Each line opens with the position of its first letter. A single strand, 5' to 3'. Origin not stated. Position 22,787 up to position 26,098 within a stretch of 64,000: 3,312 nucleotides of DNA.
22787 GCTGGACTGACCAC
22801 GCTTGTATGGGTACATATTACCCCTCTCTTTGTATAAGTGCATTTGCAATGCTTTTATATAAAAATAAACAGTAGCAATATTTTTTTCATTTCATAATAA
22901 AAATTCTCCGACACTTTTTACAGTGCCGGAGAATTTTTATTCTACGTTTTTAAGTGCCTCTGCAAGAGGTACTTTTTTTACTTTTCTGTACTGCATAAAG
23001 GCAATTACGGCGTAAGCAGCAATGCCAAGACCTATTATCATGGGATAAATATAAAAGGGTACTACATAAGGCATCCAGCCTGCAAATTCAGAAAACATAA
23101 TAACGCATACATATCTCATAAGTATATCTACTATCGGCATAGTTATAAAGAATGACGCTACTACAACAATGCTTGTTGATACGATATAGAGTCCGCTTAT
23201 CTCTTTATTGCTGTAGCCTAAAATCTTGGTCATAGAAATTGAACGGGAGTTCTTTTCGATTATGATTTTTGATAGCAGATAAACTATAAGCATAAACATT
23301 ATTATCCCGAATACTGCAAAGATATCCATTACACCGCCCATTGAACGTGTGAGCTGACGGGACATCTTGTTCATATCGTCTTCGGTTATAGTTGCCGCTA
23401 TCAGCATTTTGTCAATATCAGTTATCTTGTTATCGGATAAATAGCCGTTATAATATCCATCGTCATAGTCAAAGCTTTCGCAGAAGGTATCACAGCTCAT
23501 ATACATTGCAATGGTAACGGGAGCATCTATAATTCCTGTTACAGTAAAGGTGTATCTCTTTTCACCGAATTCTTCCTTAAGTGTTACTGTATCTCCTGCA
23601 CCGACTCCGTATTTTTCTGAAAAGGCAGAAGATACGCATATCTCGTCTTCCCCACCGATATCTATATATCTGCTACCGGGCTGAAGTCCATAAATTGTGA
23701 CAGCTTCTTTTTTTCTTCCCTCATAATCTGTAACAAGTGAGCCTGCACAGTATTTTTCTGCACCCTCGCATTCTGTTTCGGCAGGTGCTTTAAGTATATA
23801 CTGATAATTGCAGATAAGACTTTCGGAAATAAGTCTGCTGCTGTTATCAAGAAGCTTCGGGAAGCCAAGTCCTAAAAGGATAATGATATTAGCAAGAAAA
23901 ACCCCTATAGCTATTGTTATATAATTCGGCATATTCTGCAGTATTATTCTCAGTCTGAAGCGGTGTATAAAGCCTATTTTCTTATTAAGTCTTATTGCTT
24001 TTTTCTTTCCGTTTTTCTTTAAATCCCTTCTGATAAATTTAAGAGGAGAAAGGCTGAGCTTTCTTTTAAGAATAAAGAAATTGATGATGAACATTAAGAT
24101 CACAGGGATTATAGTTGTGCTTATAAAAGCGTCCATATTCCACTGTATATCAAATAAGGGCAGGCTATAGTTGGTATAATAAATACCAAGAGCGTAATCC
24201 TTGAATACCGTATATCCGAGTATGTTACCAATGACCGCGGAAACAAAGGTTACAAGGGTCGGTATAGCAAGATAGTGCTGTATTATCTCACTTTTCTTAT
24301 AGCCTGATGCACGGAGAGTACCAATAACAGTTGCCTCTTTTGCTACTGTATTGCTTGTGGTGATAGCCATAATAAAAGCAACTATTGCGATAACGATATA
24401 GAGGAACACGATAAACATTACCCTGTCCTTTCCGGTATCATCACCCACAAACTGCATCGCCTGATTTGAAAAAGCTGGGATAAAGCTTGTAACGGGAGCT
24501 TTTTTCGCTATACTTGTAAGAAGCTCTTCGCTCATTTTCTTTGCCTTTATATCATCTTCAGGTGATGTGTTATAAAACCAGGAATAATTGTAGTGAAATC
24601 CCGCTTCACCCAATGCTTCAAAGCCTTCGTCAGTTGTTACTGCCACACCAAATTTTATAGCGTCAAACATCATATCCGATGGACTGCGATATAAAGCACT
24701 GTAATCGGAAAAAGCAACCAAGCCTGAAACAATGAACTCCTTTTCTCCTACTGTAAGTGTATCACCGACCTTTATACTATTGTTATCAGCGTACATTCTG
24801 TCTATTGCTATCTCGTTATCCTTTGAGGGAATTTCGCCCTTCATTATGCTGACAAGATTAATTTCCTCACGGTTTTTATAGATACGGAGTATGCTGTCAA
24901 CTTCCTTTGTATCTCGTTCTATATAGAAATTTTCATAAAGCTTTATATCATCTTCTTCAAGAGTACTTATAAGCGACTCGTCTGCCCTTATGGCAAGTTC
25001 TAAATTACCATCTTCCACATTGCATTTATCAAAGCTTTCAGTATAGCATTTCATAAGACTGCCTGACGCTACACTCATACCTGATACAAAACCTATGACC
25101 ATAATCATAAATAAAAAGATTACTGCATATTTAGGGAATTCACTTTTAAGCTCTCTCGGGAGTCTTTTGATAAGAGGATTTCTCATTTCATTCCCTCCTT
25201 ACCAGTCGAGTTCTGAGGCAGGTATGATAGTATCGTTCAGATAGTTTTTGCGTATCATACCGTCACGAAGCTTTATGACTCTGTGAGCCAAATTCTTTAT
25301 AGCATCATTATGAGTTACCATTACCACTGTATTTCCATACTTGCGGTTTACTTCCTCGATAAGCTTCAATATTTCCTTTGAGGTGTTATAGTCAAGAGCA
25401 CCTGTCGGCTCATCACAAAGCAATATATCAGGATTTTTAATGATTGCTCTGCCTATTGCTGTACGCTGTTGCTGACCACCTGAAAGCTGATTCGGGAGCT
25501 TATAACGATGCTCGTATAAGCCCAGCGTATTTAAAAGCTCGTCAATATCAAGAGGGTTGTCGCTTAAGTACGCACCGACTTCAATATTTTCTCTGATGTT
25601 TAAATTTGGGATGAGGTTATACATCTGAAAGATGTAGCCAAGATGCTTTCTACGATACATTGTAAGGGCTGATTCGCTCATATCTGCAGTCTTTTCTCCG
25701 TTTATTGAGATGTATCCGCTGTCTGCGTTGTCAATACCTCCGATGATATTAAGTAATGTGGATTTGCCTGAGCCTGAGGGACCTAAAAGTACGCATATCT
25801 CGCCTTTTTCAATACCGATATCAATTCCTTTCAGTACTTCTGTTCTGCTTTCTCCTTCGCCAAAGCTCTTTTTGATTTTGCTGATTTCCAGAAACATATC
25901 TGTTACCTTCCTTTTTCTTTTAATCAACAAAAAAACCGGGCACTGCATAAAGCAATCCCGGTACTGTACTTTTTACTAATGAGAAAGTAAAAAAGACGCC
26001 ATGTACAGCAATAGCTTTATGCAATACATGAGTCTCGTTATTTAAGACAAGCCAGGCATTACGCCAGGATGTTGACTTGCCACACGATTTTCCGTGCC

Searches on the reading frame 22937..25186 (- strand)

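Call 31: search_protein_families(library=pfam, proteins=[window:22937-25186:-], max_evalue=0.00001)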
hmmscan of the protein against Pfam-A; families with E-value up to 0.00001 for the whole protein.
window:22937-25186:- (749 aa): 1 family
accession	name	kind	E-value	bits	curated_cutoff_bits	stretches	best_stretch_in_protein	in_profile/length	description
PF02687.27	FtsX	-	2.3e-19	70.1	25.5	2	259-378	1-117/120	FtsX-like permease C-terminal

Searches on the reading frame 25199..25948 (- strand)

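Call 31: search_protein_families(library=pfam, proteins=[window:25199-25948:-], max_evalue=0.00001)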
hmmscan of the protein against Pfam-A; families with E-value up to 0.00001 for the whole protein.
window:25199-25948:- (249 aa): 2 families
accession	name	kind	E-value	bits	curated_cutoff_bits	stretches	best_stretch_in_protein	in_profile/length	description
PF00005.33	ABC_tran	-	9.4e-34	117.4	25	1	39-182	1-136/137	ABC transporter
PF13304.12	AAA_21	-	1.2e-07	32.6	27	0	81-216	165-301/304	AAA domain, putative AbiEii toxin, Type IV TA system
